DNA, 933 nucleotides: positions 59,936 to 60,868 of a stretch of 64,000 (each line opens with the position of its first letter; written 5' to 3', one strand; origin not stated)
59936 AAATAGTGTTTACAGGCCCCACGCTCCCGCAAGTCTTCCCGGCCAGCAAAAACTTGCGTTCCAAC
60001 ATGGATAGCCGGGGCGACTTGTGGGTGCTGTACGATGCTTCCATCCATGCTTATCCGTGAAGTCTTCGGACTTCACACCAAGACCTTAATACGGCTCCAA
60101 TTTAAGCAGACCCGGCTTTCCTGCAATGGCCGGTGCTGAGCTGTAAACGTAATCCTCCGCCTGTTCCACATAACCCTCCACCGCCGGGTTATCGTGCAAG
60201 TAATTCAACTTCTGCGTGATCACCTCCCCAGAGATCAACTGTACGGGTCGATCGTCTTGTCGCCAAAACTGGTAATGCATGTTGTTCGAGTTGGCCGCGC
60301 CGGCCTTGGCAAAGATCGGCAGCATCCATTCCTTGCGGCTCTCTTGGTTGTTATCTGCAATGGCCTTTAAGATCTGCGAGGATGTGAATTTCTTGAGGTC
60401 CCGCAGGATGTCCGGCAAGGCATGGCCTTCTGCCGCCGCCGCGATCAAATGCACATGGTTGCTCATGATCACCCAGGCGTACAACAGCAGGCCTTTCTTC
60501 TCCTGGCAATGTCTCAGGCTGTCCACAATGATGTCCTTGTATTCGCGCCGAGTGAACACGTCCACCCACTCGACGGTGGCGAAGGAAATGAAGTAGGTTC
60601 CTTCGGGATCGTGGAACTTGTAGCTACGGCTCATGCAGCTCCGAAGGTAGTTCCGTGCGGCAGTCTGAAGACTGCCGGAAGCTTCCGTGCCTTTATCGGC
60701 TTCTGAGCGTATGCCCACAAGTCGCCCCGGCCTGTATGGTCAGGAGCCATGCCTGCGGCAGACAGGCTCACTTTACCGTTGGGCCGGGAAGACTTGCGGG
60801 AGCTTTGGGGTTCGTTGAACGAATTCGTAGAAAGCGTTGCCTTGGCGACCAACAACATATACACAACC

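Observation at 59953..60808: IS200-like Y1 transposase bracketed by inverted copies of a self-complementary repeat, with a third solo copy at 63641-63714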

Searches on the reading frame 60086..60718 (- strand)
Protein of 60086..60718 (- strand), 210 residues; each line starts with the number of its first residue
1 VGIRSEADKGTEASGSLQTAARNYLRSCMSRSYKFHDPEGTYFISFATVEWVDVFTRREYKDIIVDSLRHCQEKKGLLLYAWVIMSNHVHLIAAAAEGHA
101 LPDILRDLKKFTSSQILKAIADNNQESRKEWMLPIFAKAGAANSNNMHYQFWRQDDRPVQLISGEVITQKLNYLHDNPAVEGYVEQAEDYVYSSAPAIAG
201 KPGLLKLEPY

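Call 4: search_protein_families(library=pfam, proteins=[window:60086-60718:-], max_evalue=0.01)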
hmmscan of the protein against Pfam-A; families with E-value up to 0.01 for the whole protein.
window:60086-60718:- (210 aa): 1 family
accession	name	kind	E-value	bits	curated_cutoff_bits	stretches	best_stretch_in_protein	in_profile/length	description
PF01797.21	Y1_Tnp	-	2.1e-07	31.5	23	1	53-127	18-91/121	Transposase IS200 like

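Call 5: search_protein_families(library=ncbifam, proteins=[window:60086-60718:-], max_evalue=0.01)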
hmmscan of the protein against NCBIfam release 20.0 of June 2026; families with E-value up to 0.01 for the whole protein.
window:60086-60718:- (210 aa): 2 families
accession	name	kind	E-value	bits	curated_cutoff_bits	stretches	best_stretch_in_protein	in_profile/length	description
NF047646.1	REP_Tyr_transpos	equivalog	1.2e-25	90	80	1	34-193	4-146/146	REP-associated tyrosine transposase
NF033573.1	transpos_IS200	equivalog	1.1e-05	25.6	55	1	55-138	26-110/126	IS200/IS605 family transposase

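Call 10: find_encoding_contigs(protein=window:60086-60634:-, flank=10000, max_places=10)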
Protein window:60086-60634:- (182 aa): 21 contigs read that carry it; 10 places shown.
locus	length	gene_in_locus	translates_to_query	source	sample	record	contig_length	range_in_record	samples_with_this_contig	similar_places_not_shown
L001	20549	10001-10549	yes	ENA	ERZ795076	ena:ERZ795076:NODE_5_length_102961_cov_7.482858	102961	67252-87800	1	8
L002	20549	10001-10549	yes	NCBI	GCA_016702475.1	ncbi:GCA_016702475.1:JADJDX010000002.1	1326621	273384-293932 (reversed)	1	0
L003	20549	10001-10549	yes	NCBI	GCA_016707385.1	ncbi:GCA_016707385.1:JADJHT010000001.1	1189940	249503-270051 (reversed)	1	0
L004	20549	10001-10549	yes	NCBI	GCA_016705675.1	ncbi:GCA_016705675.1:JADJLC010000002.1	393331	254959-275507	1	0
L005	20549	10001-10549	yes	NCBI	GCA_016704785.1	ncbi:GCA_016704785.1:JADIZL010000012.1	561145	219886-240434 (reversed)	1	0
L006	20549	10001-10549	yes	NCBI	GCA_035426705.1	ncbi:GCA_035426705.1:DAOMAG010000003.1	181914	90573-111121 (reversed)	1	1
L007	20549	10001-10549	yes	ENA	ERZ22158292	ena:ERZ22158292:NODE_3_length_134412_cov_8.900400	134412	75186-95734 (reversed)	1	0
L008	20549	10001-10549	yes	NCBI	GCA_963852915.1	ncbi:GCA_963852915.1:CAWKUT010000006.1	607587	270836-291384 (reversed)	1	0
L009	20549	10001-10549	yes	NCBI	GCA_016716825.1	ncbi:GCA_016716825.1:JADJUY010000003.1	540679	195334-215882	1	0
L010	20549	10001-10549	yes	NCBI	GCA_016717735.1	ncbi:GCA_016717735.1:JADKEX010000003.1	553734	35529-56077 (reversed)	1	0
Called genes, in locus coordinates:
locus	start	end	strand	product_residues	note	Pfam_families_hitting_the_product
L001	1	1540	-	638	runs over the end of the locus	PF08376:NIT, PF00672:HAMP, PF07536:HWE_HK (weak), PF07568:HisKA_2, PF02518:HATPase_c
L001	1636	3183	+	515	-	PF01039:Carboxyl_trans, PF03255:ACCA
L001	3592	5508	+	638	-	PF07719:TPR_2 (faint), PF00515:TPR_1 (faint), PF13424:TPR_12 (weak), PF13424:TPR_12, PF17874:TPR_MalT, PF13424:TPR_12, PF07730:HisKA_3, PF02518:HATPase_c (weak), +4 more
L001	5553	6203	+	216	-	PF00072:Response_reg, PF00196:GerE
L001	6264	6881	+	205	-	PF00578:AhpC-TSA, PF08534:Redoxin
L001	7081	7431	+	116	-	-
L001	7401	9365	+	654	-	PF18962:Por_Secre_tail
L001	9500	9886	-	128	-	-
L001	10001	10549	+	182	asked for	PF01797:Y1_Tnp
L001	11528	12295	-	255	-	PF13683:rve_3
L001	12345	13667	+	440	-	PF02844:GARS_N, PF01071:GARS_A, PF02843:GARS_C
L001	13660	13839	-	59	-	-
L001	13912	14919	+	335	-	-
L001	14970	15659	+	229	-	PF13507:GATase_5, PF07685:GATase_3, PF01965:DJ-1_PfpI (weak)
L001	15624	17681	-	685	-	PF00932:LTD, PF08757:CotH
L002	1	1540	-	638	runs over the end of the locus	PF08376:NIT, PF00672:HAMP, PF07536:HWE_HK (weak), PF07568:HisKA_2, PF02518:HATPase_c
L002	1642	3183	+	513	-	PF01039:Carboxyl_trans, PF03255:ACCA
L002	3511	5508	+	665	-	PF07719:TPR_2 (faint), PF00515:TPR_1 (faint), PF13176:TPR_7 (faint), PF13424:TPR_12, PF17874:TPR_MalT, PF13424:TPR_12, PF07730:HisKA_3, PF02518:HATPase_c (weak), +2 more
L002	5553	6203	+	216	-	PF00072:Response_reg, PF00196:GerE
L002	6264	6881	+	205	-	PF00578:AhpC-TSA, PF08534:Redoxin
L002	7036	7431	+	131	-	-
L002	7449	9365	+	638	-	PF18962:Por_Secre_tail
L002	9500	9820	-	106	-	-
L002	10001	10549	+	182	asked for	PF01797:Y1_Tnp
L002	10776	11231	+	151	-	PF21837:DUF6896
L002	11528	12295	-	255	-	PF13683:rve_3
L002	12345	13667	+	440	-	PF02844:GARS_N, PF01071:GARS_A, PF02843:GARS_C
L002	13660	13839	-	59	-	-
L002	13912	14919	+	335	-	-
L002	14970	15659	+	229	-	PF13507:GATase_5, PF07685:GATase_3, PF01965:DJ-1_PfpI (weak)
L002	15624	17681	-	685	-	PF00932:LTD, PF08757:CotH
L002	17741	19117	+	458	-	PF18962:Por_Secre_tail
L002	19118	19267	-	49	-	-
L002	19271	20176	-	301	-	PF01545:Cation_efflux, PF16916:ZT_dimer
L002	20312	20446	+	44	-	PF00145:DNA_methylase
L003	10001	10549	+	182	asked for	PF01797:Y1_Tnp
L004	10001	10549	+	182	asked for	PF01797:Y1_Tnp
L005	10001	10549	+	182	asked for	PF01797:Y1_Tnp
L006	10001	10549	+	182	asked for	PF01797:Y1_Tnp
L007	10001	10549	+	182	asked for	PF01797:Y1_Tnp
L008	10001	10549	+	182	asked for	PF01797:Y1_Tnp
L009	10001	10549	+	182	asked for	PF01797:Y1_Tnp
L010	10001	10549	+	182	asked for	PF01797:Y1_Tnp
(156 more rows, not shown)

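Call 21: search_solved_structures(query=window:60086-60634:-, max_evalue=1, show_alignments=2)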
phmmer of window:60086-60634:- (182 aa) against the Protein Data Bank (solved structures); distinct sequences matched with E-value up to 1: 5.
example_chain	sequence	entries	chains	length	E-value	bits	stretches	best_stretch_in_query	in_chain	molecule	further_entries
2fyx_A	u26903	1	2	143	0.00016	24.6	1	30-92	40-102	transposase, putative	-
2xm3_A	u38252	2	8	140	0.00081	22.2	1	31-89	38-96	TRANSPOSASE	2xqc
2xo6_A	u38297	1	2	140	0.00082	22.2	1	31-89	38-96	TRANSPOSASE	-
2xma_A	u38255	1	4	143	0.00085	22.2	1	31-89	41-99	TRANSPOSASE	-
4er8_A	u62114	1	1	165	0.063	16.1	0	43-85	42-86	TnpArep for protein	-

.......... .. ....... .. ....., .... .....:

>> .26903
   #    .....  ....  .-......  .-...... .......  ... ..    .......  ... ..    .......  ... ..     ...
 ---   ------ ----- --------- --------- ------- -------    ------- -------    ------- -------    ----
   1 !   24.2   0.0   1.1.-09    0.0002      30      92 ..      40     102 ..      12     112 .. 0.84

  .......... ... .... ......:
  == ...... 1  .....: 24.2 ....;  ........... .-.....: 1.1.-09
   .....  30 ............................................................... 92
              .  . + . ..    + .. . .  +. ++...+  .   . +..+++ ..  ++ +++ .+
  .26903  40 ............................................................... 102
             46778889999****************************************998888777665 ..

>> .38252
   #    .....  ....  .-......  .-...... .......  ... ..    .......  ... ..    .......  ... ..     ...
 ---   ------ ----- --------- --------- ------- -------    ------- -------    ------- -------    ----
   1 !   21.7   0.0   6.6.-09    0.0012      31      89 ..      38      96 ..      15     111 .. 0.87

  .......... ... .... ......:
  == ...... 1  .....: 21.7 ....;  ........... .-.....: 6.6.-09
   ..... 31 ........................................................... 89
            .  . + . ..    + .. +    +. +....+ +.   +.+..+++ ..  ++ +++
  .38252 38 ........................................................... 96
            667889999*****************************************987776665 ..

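Call 24: find_homologous_proteins(query=window:60086-60634:-)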
Query window:60086-60634:- (182 aa): 3447 proteins with E <= 0.001 among 3496 candidates; the best 120 are listed.
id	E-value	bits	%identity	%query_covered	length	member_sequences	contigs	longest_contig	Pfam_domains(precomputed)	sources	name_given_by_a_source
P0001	1.5e-117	407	99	100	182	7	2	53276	PF01797.22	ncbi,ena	-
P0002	1.2e-110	385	91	100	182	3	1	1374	PF01797.22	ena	-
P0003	5.5e-108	376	90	100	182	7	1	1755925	PF01797.22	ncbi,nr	ncbi:MAG: transposase [Flavobacteriales bacterium]|nr:transposase [Flavobacteriales bacterium]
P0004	7.3e-106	369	87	100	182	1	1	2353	PF01797.22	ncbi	ncbi:MAG: transposase [Flavobacteriales bacterium]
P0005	3.5e-104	364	87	100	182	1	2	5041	PF01797.22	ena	-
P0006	4.9e-102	357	85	100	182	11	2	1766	PF01797.22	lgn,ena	-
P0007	1.1e-100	353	84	100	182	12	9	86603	PF01797.22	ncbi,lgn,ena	-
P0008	1.1e-99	349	84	100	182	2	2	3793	PF01797.22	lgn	-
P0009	1.1e-99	349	85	100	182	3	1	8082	PF01797.22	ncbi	ncbi:MAG: REP-associated tyrosine transposase [Flavobacteriales bacterium]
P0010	1.5e-99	349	83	100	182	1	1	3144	PF01797.22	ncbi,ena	-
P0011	1.6e-99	349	84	100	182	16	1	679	PF01797.22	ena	-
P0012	8.7e-99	346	81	100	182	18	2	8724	PF01797.22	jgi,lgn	jgi:REP element-mobilizing transposase RayT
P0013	4.4e-96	338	81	99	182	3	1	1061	PF01797.22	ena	-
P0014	1.5e-94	333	80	99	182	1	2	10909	PF01797.22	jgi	jgi:REP element-mobilizing transposase RayT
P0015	4.5e-94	331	80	100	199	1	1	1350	PF01797.22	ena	-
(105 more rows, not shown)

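Call 29: find_encoding_contigs(protein=P0003, flank=10000, max_places=3)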
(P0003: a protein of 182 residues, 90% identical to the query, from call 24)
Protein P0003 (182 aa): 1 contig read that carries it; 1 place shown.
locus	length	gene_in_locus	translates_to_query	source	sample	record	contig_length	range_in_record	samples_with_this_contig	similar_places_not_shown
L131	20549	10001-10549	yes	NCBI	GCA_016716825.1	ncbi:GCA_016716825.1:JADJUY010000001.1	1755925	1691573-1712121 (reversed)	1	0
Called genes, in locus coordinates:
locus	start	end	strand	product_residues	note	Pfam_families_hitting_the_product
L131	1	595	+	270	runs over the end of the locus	PF00520:Ion_trans, PF07885:Ion_trans_2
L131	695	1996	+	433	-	PF02515:CoA_transf_3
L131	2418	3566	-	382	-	PF13439:Glyco_transf_4, PF13477:Glyco_trans_4_2, PF13579:Glyco_trans_4_4, PF00534:Glycos_transf_1, PF13692:Glyco_trans_1_4, PF20706:GT4-conflict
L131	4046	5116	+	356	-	PF00266:Aminotran_5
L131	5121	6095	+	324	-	PF00389:2-Hacid_dh, PF02826:2-Hacid_dh_C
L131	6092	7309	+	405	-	PF06245:DUF1015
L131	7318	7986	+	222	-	PF01168:Ala_racemase_N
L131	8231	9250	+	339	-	-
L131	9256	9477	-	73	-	-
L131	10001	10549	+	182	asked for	PF01797:Y1_Tnp (weak)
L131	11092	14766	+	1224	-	PF02811:PHP, PF07733:DNA_pol3_alpha, PF17657:DNA_pol3_finger, PF14579:HHH_6, PF01336:tRNA_anti-codon (weak)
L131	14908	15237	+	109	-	PF00085:Thioredoxin, PF08534:Redoxin (faint), PF13098:Thioredoxin_2, PF13905:Thioredoxin_8 (faint)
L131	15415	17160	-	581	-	PF00664:ABC_membrane, PF00005:ABC_tran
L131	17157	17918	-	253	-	PF01416:PseudoU_synth_1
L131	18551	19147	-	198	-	PF14126:DUF4293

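Call 30: find_encoding_contigs(protein=P0007, flank=10000, max_places=4)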
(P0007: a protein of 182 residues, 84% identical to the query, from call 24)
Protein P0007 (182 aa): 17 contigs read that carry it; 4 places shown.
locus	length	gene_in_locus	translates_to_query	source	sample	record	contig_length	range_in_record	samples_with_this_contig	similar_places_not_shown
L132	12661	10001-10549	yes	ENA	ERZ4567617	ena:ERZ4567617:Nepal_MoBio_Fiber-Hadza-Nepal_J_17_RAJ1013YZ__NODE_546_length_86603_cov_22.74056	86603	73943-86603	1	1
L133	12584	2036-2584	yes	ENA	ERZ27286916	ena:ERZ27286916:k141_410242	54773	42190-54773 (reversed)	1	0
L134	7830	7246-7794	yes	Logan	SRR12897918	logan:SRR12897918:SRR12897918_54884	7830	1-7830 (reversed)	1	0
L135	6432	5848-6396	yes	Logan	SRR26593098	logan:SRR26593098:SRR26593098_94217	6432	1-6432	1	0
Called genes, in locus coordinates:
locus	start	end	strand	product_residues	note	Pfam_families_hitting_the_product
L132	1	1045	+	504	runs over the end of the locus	PF23357:DUF7088, PF09822:ABC_transp_aux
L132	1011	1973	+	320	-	PF14238:DUF4340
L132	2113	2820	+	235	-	PF03412:Peptidase_C39 (faint), PF13529:Peptidase_C39_2 (faint)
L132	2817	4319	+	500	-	PF14401:RLAN, PF02655:ATP-grasp_3 (weak), PF08443:RimK (weak), PF07478:Dala_Dala_lig_C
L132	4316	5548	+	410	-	PF04107:GCS2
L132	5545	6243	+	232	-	PF05013:FGase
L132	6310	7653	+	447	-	PF03435:Sacchrp_dh_NADP, PF16653:Sacchrp_dh_C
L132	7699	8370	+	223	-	PF02308:MgtC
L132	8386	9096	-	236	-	PF01596:Methyltransf_3 (weak), PF01170:UPF0020 (weak), PF05175:MTS, PF06325:PrmA, PF13489:Methyltransf_23 (weak), PF13847:Methyltransf_31, PF08242:Methyltransf_12 (faint), PF13649:Methyltransf_25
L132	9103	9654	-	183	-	PF01782:RimM, PF24986:PRC_RimM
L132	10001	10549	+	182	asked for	PF01797:Y1_Tnp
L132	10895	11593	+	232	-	PF18962:Por_Secre_tail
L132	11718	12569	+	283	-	PF01609:DDE_Tnp_1, PF13586:DDE_Tnp_1_2 (weak)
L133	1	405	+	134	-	?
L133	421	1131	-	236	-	PF01596:Methyltransf_3 (weak), PF01170:UPF0020 (weak), PF05175:MTS, PF06325:PrmA, PF13489:Methyltransf_23 (weak), PF13847:Methyltransf_31, PF08242:Methyltransf_12 (faint), PF13649:Methyltransf_25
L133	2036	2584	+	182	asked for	PF01797:Y1_Tnp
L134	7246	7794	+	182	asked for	PF01797:Y1_Tnp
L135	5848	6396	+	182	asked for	PF01797:Y1_Tnp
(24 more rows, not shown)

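Call 48: search_solved_structures(query=A4, max_evalue=1, show_alignments=5)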
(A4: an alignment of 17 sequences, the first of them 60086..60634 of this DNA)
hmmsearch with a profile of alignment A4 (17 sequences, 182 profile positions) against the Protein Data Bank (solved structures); distinct sequences matched with E-value up to 1: 6.
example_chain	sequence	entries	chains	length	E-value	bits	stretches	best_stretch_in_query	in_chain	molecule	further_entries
4er8_A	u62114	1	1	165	1.3e-05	28.4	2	5-92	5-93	TnpArep for protein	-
2xm3_A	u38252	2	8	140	0.00017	24.7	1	46-91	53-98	TRANSPOSASE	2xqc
2xo6_A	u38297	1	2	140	0.00018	24.7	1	46-91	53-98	TRANSPOSASE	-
2xma_A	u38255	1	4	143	0.00019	24.6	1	37-91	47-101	TRANSPOSASE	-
2fyx_A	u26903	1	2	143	0.0015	21.7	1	31-93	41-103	transposase, putative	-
2ec2_A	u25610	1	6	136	0.058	16.5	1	34-117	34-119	136aa long hypothetical transposase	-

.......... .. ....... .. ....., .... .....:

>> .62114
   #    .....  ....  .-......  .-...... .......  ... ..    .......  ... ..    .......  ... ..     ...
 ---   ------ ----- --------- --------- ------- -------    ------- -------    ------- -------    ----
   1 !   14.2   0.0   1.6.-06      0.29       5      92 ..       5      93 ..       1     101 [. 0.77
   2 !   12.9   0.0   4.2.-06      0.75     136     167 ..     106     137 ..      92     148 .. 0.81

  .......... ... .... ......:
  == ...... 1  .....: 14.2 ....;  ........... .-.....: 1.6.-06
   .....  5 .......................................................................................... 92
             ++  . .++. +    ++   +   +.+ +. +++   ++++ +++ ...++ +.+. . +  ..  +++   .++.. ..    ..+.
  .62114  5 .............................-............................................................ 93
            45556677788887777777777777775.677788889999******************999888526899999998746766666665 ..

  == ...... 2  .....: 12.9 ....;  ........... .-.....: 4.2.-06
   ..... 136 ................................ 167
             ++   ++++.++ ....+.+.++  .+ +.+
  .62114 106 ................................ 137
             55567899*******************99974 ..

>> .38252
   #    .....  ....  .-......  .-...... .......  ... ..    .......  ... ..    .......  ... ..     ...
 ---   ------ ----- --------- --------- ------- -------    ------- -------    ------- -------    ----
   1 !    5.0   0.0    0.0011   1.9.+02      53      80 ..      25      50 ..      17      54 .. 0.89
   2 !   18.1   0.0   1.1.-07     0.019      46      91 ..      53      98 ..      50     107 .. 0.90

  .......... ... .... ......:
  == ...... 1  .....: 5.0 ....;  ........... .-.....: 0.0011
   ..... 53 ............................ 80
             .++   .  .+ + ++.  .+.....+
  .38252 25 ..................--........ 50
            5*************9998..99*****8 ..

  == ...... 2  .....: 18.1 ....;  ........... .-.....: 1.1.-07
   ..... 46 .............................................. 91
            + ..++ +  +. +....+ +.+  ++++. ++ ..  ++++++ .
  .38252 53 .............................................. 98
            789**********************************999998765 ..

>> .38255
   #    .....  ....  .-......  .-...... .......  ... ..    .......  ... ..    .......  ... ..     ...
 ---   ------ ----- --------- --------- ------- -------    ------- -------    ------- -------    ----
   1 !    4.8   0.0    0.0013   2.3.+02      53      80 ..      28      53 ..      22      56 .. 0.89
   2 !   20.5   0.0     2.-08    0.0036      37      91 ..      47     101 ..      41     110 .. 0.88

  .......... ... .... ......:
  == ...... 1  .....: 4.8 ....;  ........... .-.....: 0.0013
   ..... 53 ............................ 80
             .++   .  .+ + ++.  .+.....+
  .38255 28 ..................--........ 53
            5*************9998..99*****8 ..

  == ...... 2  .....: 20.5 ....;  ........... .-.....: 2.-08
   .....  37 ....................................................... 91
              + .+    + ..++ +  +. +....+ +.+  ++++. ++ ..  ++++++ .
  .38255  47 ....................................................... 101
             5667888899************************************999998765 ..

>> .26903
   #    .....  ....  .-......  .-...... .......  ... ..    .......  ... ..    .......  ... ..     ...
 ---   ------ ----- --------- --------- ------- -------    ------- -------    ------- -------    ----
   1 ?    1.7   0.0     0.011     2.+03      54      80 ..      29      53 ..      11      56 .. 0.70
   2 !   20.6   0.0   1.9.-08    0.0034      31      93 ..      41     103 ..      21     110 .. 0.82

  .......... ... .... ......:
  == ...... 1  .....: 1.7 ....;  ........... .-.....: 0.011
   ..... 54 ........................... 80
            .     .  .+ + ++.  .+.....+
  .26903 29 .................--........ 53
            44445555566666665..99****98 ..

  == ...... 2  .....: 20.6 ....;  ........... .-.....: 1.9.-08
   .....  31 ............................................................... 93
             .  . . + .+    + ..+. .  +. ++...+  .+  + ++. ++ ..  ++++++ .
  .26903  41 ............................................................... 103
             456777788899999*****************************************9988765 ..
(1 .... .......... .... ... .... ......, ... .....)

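Call 51: find_homologous_proteins(query=L002:6264-6881:+, max_evalue=1e-40)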
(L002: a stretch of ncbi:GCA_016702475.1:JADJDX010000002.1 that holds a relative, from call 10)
Query L002:6264-6881:+ (205 aa): 4304 proteins with E <= 1e-40 among 8000 candidates; the best 120 are listed.
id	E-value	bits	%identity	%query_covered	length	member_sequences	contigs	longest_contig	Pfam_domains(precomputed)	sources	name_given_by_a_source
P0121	4.1e-134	462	100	100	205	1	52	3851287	PF08534.17,PF00578.28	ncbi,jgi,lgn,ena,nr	ncbi:MAG: thioredoxin family protein [Flavobacteriales bacterium]|jgi:hypothetical protein|nr:thiore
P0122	1.3e-120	418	92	93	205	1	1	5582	PF08534.17,PF00578.28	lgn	-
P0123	1.6e-120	418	90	100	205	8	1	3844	PF08534.17,PF00578.28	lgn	-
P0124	4.8e-117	407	87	100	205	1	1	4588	PF08534.17,PF00578.28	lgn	-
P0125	1.9e-116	405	88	100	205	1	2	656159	PF08534.17,PF00578.28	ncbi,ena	-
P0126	1.3e-115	402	86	100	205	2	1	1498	PF08534.17,PF00578.28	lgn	-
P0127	1.1e-107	376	82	95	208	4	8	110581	PF08534.17,PF00578.28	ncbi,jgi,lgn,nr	ncbi:MAG: redoxin domain-containing protein [Flavobacteriales bacterium]|jgi:hypothetical protein|nr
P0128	1.5e-104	366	78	100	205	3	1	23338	PF08534.17,PF00578.28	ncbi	-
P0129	9.7e-102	357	76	100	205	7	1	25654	PF08534.17,PF00578.28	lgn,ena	-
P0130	6.4e-101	354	77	100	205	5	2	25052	PF08534.17,PF00578.28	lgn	-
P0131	1.5e-100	353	76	100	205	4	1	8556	PF08534.17,PF00578.28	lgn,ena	-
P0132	6.3e-98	344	74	100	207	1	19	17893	PF08534.17,PF00578.28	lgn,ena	-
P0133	8.7e-95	334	73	100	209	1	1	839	PF00578.28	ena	-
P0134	1.5e-94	333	74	94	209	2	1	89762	PF00578.28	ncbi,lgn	-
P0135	1.7e-93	330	73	100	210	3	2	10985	PF00578.28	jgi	jgi:hypothetical protein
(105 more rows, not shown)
